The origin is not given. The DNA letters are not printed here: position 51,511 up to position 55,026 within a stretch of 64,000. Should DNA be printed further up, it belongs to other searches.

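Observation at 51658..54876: HcnA-HcnB-HcnC / opine-oxidase-like modules fused into one 1072-aa flavo-iron-sulfur protein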

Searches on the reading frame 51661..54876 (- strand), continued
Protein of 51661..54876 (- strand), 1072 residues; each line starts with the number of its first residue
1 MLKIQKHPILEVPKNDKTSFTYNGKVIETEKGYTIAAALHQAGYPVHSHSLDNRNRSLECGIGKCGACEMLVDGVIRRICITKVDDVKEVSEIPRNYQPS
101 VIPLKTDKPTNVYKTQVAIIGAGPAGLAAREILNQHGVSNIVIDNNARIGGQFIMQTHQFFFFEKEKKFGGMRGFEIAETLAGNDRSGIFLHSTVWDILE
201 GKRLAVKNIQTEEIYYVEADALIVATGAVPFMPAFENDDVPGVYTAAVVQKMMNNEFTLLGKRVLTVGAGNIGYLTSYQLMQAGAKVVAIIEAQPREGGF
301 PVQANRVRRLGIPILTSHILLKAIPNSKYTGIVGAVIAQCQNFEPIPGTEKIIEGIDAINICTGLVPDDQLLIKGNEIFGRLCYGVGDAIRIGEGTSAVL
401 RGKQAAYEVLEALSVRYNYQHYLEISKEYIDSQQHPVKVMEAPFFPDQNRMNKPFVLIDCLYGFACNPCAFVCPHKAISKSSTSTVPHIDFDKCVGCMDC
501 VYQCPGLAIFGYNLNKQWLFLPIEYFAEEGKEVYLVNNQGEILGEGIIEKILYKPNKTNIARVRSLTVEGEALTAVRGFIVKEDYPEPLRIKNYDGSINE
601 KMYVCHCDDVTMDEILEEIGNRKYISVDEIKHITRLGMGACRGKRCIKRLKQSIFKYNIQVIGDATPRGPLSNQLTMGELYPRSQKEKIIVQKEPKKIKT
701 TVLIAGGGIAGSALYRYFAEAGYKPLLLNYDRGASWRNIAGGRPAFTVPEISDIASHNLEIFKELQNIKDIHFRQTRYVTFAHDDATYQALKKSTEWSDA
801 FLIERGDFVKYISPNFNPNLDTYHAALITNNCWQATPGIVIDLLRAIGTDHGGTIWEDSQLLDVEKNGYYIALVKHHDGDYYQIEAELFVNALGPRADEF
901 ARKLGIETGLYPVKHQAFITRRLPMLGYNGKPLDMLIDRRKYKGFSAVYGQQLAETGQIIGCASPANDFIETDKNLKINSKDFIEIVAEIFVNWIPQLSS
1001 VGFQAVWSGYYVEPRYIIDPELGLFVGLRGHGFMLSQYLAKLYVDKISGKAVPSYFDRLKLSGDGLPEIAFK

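Call 58: find_encoding_contigs(protein=P0292, flank=8000, max_places=2)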
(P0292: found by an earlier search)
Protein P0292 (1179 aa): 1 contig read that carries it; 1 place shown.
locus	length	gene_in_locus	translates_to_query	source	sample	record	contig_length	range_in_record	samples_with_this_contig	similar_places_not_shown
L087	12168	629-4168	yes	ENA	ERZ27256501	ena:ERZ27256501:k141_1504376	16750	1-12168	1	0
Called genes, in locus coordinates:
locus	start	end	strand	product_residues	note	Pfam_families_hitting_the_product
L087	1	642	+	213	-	?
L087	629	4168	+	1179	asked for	PF13510:Fer2_4, PF00890:FAD_binding_2 (weak), PF01266:DAO (weak), PF07992:Pyr_redox_2, PF12831:FAD_oxidored, PF14691:Fer4_20, PF07992:Pyr_redox_2, PF04324:Fer2_BFD, +13 more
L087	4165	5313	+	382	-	PF01266:DAO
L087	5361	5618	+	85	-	-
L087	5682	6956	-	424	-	PF01757:Acyl_transf_3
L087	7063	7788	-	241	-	PF10988:DUF2807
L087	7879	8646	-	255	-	PF10503:Esterase_PHB (faint), PF02230:Abhydrolase_2 (faint), PF01738:DLH (weak), PF12146:Hydrolase_4 (faint), PF12740:PETase (weak), PF00326:Peptidase_S9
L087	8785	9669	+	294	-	PF00089:Trypsin (weak), PF13365:Trypsin_2, PF00595:PDZ (faint), PF13180:PDZ_2, PF17820:PDZ_6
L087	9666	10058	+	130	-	PF00196:GerE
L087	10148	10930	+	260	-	PF00027:cNMP_binding, PF02082:Rrf2 (weak), PF13545:HTH_Crp_2, PF00325:Crp (weak)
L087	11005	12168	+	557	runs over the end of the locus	PF07992:Pyr_redox_2, PF13738:Pyr_redox_3 (faint), PF00070:Pyr_redox, PF02852:Pyr_redox_dim, PF00581:Rhodanese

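Call 59: search_protein_families(library=pfam, proteins=[L086:11933-12526:+, L086:5603-7981:+, L087:4165-5310:+, L087:1-639:+], max_evalue=0.001)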
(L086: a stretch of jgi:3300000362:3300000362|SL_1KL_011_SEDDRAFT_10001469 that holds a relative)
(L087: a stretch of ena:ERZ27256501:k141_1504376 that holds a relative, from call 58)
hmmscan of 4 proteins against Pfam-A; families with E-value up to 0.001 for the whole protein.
L086:11933-12526:+ (198 aa): 7 families
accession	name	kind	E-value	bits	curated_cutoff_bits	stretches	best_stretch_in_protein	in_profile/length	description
PF01266.30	DAO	-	6.8e-29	101.9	27.9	1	8-193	1-189/353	FAD dependent oxidoreductase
PF01946.23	Thi4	-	5.3e-06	26.3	26.2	1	7-45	18-57/235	Thi4 family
PF03486.20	HI0933_like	-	0.00017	21.6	50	1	8-57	2-51/244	HI0933-like protein Rossmann domain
PF01494.25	FAD_binding_3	-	0.00021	21.1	22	1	7-41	2-36/349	FAD binding domain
PF12831.13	FAD_oxidored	-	0.00022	21.1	27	0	8-42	1-35/416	FAD dependent oxidoreductase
PF02558.23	ApbA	-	0.00033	20.7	22.2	1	9-39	1-31/150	Ketopantoate reductase PanE/ApbA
PF07992.20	Pyr_redox_2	-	0.00043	20.2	26.1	1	7-40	1-35/291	Pyridine nucleotide-disulphide oxidoreductase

L086:5603-7981:+ (793 aa): 9 families
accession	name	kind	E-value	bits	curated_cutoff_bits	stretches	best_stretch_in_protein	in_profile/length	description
PF01257.25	2Fe-2S_thioredx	-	4.4e-58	195.7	24.8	2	7-148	1-142/145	Thioredoxin-like [2Fe-2S] ferredoxin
PF01512.22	Complex1_51K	-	1.5e-45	155.2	31.2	1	356-527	1-149/150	Nuo51 FMN-binding domain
PF10589.14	NADH_4Fe-4S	-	2.8e-28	98.1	23.5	1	638-722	1-85/85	NADH-ubiquinone oxidoreductase-F iron-sulfur binding region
PF10531.15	SLBB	-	4.9e-09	36.3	27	1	550-599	1-53/55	SLBB domain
PF00037.32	Fer4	-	7.1e-08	32.4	21.1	1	742-761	5-24/24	4Fe-4S binding domain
PF14697.11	Fer4_21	-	1.6e-06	28.6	35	1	743-789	6-56/59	4Fe-4S dicluster domain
PF12838.12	Fer4_7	-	2.7e-06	28.2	27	1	744-789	1-52/52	4Fe-4S dicluster domain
PF13187.11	Fer4_9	-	2.2e-05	24.9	27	1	744-788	1-50/52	4Fe-4S dicluster domain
PF22461.2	SLBB_2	-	0.00031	21.2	27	1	550-603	2-57/79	SLBB domain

L087:4165-5310:+ (382 aa): 5 families
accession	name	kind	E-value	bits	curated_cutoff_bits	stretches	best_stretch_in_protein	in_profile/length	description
PF01266.30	DAO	-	4.1e-60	204.6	27.9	1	4-351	1-351/353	FAD dependent oxidoreductase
PF07992.20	Pyr_redox_2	-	3.9e-05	23.7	26.1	0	4-32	2-30/291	Pyridine nucleotide-disulphide oxidoreductase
PF12831.13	FAD_oxidored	-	9.2e-05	22.3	27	1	4-36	1-33/416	FAD dependent oxidoreductase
PF13738.12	Pyr_redox_3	-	9.3e-05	22.2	30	0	6-32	1-28/305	Pyridine nucleotide-disulphide oxidoreductase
PF03486.20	HI0933_like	-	0.00035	20.5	50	0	4-39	2-37/244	HI0933-like protein Rossmann domain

L087:1-639:+ (213 aa): 1 family
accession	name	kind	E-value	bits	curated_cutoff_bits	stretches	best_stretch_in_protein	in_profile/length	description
PF00171.27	Aldedh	-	5.8e-34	117.9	23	1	1-187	277-458/461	Aldehyde dehydrogenase family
